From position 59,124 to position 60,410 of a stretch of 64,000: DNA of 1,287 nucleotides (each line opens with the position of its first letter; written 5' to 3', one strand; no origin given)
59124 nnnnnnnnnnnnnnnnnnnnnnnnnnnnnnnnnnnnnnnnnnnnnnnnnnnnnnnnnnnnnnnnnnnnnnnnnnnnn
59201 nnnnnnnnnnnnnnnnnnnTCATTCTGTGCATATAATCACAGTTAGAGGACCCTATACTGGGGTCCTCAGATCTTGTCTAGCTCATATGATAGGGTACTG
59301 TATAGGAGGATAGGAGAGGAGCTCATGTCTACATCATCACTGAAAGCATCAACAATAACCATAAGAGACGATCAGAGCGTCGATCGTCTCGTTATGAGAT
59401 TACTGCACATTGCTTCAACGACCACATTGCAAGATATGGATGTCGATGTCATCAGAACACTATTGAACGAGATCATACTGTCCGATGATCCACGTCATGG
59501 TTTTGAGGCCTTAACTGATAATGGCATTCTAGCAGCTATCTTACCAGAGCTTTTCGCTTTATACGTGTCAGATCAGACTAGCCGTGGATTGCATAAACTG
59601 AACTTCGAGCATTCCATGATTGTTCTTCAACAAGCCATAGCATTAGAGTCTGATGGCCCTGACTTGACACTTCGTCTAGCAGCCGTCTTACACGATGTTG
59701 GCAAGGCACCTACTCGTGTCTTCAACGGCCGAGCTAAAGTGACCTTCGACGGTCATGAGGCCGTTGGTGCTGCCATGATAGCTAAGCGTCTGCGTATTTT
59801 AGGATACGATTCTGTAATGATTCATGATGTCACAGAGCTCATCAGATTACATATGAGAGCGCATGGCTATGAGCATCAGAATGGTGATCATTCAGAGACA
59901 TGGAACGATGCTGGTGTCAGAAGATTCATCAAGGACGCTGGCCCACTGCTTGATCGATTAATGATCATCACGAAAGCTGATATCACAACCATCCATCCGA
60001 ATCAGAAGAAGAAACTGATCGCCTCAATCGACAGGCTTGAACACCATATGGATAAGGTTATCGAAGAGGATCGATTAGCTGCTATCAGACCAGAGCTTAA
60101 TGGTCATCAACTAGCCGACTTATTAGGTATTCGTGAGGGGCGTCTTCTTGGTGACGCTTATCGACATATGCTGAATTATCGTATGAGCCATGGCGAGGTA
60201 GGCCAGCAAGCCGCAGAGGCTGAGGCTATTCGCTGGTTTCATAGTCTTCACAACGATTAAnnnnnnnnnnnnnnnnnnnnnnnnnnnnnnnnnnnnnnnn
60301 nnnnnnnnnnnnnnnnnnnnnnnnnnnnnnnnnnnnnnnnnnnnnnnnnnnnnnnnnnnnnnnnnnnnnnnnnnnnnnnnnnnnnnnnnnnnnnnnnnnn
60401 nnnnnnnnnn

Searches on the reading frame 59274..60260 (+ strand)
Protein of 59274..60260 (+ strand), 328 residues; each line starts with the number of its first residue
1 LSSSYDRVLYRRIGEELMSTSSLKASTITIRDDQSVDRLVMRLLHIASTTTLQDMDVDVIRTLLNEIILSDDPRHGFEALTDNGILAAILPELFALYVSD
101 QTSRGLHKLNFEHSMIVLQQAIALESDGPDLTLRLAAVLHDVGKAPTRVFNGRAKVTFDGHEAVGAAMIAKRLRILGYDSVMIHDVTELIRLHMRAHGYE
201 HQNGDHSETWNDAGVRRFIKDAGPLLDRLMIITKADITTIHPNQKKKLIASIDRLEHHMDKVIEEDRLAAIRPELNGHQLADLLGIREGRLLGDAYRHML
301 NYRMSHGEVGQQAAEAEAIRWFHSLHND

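Call 5: search_protein_families(library=pfam, proteins=[window:59325-60260:+], max_evalue=0.01)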
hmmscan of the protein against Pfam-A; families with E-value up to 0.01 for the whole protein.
window:59325-60260:+ (311 aa): 2 families
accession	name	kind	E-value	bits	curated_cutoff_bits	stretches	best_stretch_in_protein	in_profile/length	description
PF01966.28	HD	-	5.8e-11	43.1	22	1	94-220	2-112/116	HD domain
PF12627.12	PolyA_pol_RNAbd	-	0.00032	20.8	22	1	47-76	31-60/64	Probable RNA and SrmB- binding site of polymerase A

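Call 6: search_protein_families(library=phrogs, proteins=[window:59325-60260:+], max_evalue=0.001)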
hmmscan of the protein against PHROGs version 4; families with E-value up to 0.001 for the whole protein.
window:59325-60260:+ (311 aa): 1 family
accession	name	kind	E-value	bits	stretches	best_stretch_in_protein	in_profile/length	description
phrog_6931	-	unknown function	3.4e-07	30.8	1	94-178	37-124/343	-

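Call 32: search_solved_structures(query=window:59274-60260:+, max_evalue=1, show_alignments=2)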
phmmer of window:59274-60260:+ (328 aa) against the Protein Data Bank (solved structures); distinct sequences matched with E-value up to 1: 4.
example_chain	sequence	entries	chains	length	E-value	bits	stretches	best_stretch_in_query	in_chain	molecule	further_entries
3wfo_A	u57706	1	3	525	3.3e-11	46.1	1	133-309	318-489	Poly A polymerase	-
3wfp_A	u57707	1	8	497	1.9e-05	27.2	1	133-257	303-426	Poly A polymerase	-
3wfr_E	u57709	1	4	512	2.3e-05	26.9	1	133-256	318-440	Poly A polymerase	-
3wfq_E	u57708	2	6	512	3.4e-05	26.3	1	133-241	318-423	Poly A polymerase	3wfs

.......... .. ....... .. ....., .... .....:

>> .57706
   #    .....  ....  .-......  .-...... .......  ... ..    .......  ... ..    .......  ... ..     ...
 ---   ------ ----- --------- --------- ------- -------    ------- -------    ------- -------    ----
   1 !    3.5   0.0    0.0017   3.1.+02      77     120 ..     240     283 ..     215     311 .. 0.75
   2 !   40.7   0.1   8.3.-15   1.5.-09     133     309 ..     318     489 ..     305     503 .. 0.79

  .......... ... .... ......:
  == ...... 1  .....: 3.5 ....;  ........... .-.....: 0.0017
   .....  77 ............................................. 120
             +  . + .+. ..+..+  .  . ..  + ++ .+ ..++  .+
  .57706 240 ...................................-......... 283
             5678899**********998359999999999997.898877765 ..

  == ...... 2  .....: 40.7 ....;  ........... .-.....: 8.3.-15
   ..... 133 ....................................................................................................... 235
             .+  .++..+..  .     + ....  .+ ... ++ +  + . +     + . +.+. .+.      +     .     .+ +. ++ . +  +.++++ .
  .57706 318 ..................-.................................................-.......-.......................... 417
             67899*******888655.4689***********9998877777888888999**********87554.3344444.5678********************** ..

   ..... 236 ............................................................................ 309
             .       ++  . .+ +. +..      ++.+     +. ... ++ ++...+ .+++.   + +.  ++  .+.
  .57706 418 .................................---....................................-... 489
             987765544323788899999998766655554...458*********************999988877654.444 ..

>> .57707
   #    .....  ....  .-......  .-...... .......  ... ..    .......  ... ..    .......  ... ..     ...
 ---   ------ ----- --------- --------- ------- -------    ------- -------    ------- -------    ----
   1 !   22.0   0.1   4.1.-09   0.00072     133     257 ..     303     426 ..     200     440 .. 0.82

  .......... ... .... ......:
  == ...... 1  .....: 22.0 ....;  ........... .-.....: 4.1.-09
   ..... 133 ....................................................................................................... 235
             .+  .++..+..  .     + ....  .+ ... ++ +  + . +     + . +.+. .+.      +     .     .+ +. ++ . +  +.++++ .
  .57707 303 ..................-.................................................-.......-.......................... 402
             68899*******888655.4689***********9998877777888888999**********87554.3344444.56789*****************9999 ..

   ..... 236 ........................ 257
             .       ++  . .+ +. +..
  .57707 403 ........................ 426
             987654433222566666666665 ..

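Call 33: search_protein_families(library=ncbifam, proteins=[window:59274-60260:+], max_evalue=0.01)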
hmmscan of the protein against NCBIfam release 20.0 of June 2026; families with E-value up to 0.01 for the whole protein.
window:59274-60260:+ (328 aa): 4 families
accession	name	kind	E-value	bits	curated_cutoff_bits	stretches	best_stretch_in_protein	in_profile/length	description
TIGR02692.1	tRNA_CCA_actino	equivalog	1.7e-74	251.2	438.8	1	49-322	199-465/466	CCA tRNA nucleotidyltransferase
TIGR00277.1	HDIG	domain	2.5e-09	36.9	27.6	1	111-172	6-68/84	HDIG domain-containing metalloprotein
NF008137.0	PRK10885.1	equivalog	1.1e-07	31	451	1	66-175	183-290/409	multifunctional CCA addition/repair protein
TIGR03276.1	Phn-HD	hypoth_equivalog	0.0011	18.5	214.6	1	117-199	30-104/179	phosphonate degradation HD-domain oxygenase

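Call 35: find_homologous_proteins(query=window:59274-60260:+, max_evalue=0.00001)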
Query window:59274-60260:+ (328 aa): 976 proteins with E <= 0.00001 among 8000 candidates; the best 120 are listed.
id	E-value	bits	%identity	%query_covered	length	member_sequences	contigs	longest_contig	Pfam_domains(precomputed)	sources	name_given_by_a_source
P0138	1.3e-199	680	100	95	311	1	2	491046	PF01966.29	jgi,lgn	jgi:poly(A) polymerase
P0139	5.2e-130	451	72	89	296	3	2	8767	PF01966.29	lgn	-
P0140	8.7e-76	273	52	79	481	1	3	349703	PF01743.27,PF12627.13,PF01966.29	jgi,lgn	jgi:poly(A) polymerase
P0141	1.7e-75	272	51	79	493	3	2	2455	PF01743.27,PF12627.13,PF01966.29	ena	-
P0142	1.3e-65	240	44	81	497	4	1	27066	PF01743.27,PF12627.13,PF01966.29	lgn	-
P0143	2.1e-65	239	44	84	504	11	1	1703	PF01743.27,PF12627.13,PF01966.29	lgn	-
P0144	5.4e-65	238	43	83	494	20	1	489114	PF01743.27,PF12627.13,PF01966.29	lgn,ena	-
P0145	7.5e-65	237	47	80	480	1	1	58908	PF01743.27,PF12627.13,PF01966.29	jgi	jgi:poly(A) polymerase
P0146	8.7e-65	237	46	82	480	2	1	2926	PF01743.27,PF12627.13,PF01966.29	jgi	jgi:poly(A) polymerase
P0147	2.0e-63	232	45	82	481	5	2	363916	PF01743.27,PF12627.13,PF01966.29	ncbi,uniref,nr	ncbi:CCA tRNA nucleotidyltransferase [Streptomyces echinoruber]|uniref:CCA tRNA nucleotidyltransfera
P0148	2.3e-63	232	46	81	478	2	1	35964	PF01743.27,PF12627.13,PF01966.29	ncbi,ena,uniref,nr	ncbi:CCA tRNA nucleotidyltransferase [uncultured Bifidobacterium sp.]|uniref:CCA tRNA nucleotidyltra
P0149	3.6e-63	232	46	80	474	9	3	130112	PF01743.27,PF12627.13,PF01966.29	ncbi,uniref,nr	ncbi:CCA tRNA nucleotidyltransferase [Bifidobacterium minimum]|uniref:CCA tRNA nucleotidyltransferas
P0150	3.8e-63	232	45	84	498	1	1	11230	PF01743.27,PF12627.13,PF01966.29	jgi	jgi:poly(A) polymerase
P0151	6.9e-63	231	46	80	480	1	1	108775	PF01743.27,PF12627.13,PF01966.29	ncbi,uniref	ncbi:CCA tRNA nucleotidyltransferase [Streptomyces sp. AF1A]|uniref:CCA tRNA nucleotidyltransferase 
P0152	1.1e-62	230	46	80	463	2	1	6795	PF01743.27,PF12627.13,PF01966.29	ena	-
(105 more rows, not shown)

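Call 38: find_encoding_contigs(protein=P0139, flank=10000, max_places=3)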
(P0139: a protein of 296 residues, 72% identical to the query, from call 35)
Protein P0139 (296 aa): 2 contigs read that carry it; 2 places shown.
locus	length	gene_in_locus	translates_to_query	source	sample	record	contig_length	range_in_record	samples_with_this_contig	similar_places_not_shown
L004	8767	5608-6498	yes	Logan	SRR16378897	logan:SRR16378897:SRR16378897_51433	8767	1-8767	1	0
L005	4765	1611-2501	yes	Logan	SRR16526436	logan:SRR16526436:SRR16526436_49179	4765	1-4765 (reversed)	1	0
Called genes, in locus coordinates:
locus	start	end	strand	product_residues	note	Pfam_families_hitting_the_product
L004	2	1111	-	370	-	?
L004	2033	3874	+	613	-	-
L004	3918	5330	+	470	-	PF00437:T2SSE, PF13401:AAA_22 (faint)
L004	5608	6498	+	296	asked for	PF01966:HD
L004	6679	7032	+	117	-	-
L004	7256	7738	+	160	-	-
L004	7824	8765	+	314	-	?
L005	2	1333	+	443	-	?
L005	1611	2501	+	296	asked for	PF01966:HD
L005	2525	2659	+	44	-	-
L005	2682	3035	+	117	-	-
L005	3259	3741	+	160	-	-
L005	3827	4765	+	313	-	?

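Call 39: find_encoding_contigs(protein=P0140, flank=10000, max_places=3)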
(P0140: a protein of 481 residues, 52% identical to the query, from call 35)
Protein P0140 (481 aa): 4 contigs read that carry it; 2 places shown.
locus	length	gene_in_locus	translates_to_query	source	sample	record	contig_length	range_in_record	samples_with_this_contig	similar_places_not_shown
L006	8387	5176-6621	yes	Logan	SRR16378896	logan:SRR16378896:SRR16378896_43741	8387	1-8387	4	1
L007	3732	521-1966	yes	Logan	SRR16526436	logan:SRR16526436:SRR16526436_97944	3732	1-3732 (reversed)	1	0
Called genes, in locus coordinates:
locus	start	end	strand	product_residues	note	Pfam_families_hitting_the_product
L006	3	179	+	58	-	?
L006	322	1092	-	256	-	-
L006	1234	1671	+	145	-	-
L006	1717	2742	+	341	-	-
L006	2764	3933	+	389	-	PF05496:RuvB_N (faint), PF13177:DNA_pol3_delta2, PF00004:AAA, PF12169:DNA_pol3_gamma3 (weak)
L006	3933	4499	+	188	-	-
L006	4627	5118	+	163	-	PF05198:IF3_N, PF00707:IF3_C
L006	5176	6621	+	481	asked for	PF01743:PolyA_pol, PF12627:PolyA_pol_RNAbd, PF01966:HD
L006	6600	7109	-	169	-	PF00583:Acetyltransf_1 (weak)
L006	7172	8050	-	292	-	-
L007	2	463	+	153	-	?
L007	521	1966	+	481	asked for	PF01743:PolyA_pol, PF12627:PolyA_pol_RNAbd, PF01966:HD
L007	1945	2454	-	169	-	PF00583:Acetyltransf_1 (weak)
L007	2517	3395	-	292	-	-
